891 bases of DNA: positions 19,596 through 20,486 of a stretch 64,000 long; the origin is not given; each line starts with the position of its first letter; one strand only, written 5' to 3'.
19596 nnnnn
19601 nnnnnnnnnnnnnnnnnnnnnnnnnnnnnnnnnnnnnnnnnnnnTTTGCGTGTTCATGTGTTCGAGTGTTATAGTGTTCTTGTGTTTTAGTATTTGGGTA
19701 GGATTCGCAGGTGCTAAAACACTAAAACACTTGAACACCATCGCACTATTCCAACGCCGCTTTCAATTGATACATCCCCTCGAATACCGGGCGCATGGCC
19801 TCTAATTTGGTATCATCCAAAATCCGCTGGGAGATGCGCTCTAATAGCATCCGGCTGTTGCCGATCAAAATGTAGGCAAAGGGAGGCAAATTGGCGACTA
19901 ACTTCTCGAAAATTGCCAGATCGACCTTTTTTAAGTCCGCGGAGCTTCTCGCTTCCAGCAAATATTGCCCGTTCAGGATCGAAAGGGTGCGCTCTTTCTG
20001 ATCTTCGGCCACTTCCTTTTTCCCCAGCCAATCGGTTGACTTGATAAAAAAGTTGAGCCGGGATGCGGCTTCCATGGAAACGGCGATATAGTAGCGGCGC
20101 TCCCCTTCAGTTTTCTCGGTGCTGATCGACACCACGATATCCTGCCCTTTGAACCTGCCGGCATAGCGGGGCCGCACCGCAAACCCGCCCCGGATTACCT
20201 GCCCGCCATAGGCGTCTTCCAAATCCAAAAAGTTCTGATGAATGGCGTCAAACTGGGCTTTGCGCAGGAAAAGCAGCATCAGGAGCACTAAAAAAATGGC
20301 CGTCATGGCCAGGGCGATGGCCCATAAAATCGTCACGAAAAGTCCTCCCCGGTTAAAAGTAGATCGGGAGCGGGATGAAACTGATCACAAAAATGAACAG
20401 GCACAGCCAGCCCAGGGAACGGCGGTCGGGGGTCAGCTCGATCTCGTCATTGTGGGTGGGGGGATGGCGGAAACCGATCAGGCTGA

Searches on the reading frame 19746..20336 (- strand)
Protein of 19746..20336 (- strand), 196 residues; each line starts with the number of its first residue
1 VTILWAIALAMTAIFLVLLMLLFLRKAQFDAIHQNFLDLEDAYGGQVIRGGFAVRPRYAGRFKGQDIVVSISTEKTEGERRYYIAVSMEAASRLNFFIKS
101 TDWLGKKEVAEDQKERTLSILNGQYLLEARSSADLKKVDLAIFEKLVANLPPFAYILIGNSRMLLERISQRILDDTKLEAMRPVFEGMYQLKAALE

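Call 51: search_protein_families(library=pfam, proteins=[window:19746-20336:-], max_evalue=1)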
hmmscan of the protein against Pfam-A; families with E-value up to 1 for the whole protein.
window:19746-20336:- (196 aa): 1 family
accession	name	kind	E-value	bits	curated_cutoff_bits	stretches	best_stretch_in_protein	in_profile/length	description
PF13061.11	DUF3923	-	0.076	13.5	25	1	3-35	3-35/65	Protein of unknown function (DUF3923)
